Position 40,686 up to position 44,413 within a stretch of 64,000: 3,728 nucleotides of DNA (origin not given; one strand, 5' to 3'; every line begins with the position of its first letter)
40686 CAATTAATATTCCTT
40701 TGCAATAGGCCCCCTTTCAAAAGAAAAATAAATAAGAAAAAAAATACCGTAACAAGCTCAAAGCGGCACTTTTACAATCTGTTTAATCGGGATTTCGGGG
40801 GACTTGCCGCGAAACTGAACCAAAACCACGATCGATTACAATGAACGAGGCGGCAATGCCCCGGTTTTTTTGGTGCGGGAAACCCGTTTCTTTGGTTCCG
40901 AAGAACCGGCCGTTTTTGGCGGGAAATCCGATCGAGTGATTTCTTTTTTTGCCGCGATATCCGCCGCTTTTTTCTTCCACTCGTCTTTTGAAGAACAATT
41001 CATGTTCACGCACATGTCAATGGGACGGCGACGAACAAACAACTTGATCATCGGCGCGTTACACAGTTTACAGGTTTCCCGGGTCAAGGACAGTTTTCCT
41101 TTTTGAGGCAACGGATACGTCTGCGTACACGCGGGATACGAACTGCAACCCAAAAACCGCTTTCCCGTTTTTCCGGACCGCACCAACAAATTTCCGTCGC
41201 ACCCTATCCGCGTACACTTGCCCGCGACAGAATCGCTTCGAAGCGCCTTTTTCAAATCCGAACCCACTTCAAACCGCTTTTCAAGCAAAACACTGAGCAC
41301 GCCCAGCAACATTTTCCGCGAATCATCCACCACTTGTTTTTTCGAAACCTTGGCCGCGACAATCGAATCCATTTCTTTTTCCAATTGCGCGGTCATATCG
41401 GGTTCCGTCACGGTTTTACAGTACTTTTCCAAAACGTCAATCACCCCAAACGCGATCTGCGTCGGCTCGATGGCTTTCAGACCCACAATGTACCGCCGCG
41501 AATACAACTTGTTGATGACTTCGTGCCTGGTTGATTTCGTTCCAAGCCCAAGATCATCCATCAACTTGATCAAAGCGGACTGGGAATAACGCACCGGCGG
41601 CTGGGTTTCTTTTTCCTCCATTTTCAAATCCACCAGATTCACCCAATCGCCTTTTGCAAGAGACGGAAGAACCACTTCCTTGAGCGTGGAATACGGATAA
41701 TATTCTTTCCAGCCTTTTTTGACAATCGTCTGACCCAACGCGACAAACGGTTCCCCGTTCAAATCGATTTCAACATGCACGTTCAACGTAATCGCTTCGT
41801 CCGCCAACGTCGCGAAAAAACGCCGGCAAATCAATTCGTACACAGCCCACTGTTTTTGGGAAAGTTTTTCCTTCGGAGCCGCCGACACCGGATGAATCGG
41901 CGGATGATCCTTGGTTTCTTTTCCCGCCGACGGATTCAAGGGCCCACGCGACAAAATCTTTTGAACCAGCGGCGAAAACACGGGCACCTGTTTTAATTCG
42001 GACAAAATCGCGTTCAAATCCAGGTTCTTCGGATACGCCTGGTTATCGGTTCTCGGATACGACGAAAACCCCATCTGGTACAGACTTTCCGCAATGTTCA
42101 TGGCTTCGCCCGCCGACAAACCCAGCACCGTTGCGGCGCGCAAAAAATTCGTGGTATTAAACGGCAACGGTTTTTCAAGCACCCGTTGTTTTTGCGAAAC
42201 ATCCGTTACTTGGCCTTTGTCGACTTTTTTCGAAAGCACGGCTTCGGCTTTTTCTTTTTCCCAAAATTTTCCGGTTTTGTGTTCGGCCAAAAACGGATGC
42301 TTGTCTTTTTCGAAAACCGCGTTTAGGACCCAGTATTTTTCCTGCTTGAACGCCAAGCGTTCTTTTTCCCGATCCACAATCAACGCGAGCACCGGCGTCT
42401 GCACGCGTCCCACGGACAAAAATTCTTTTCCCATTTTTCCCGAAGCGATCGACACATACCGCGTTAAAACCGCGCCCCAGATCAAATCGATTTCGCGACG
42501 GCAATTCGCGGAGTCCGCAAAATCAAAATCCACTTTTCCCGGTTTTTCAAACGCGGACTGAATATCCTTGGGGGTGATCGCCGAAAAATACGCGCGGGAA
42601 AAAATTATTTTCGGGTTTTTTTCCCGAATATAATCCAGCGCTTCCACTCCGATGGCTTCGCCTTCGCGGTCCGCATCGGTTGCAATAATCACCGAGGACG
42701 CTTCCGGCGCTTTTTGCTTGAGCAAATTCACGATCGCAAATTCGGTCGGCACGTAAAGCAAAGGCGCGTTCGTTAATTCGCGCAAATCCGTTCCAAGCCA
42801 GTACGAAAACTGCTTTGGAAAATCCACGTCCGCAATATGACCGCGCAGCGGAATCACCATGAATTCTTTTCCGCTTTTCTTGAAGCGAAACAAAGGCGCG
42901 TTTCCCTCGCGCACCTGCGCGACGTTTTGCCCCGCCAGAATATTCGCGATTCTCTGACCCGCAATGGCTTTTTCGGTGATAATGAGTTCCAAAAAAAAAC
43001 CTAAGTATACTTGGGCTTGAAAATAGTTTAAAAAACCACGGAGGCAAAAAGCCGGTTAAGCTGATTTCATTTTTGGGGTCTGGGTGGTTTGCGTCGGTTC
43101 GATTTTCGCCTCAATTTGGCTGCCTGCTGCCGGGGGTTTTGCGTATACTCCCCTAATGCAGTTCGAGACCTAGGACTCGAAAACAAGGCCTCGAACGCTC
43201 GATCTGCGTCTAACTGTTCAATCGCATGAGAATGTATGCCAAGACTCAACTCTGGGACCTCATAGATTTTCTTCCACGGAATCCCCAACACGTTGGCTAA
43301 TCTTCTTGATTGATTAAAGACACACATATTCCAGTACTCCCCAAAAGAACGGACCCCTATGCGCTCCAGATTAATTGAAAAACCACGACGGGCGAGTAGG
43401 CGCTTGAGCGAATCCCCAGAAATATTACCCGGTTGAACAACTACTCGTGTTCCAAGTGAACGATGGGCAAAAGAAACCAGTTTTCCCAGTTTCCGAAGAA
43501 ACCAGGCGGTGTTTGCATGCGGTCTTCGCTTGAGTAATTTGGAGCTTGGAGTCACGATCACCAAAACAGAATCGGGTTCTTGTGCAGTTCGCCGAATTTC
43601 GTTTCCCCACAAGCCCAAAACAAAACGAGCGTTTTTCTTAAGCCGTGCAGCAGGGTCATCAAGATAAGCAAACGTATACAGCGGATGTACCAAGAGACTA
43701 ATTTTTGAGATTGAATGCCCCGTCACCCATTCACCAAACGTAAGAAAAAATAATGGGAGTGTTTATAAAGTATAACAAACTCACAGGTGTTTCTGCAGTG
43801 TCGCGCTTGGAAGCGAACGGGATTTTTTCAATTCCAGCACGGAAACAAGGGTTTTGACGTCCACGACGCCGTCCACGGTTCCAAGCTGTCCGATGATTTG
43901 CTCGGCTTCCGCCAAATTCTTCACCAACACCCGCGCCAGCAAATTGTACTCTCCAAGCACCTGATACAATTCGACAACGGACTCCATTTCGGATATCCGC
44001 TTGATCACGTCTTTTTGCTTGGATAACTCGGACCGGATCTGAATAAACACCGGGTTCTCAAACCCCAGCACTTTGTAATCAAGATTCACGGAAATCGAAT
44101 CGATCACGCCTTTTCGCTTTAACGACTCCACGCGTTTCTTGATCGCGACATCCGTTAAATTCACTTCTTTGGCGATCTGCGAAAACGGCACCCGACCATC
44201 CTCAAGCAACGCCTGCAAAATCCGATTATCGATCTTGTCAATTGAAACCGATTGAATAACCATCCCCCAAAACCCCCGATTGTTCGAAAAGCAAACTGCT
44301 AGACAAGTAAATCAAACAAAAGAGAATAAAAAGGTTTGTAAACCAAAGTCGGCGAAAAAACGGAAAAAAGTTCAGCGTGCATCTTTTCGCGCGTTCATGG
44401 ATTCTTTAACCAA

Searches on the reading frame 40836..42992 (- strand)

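Call 37: search_protein_families(library=pfam, proteins=[window:40836-42992:-], max_evalue=0.001)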
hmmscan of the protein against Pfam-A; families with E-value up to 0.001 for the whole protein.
window:40836-42992:- (718 aa): 3 families
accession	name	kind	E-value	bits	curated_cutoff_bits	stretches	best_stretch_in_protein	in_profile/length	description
PF01131.25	Topoisom_bac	-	3e-117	392.6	35.1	1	154-555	2-410/411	DNA topoisomerase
PF01751.28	Toprim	-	4.7e-14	52.8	23.1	1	2-137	1-94/96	Toprim domain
PF01396.24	Zn_ribbon_Top1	-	9.8e-09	35.3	32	1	598-630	7-38/39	Topoisomerase DNA binding C4 zinc finger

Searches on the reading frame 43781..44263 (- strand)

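Call 37: search_protein_families(library=pfam, proteins=[window:43781-44263:-], max_evalue=0.001)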
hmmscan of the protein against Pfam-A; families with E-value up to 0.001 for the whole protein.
window:43781-44263:- (160 aa): 7 families
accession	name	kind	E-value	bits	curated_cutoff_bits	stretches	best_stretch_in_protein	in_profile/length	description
PF01037.27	AsnC_trans_reg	-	6.5e-14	52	25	1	74-141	1-70/73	Lrp/AsnC ligand binding domain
PF13404.12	HTH_AsnC-type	-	1.4e-11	44.4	27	1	8-48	1-41/42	AsnC-type helix-turn-helix domain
PF13412.12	HTH_24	-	9.7e-11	41.5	21.9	1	8-54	1-47/48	Winged helix-turn-helix DNA-binding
PF08279.18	HTH_11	-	0.00013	22.2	25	1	13-54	3-46/55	HTH domain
PF22451.2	NirdL-like_HTH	-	0.00023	21.1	27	0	16-54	8-46/47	Siroheme decarboxylase NirDL-like HTH domain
PF01978.25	TrmB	-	0.00042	20.5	25.6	0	9-60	7-58/68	Sugar-specific transcriptional regulator TrmB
PF08280.17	HTH_Mga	-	0.00049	20.5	23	1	14-61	9-55/59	M protein trans-acting positive regulator (MGA) HTH domain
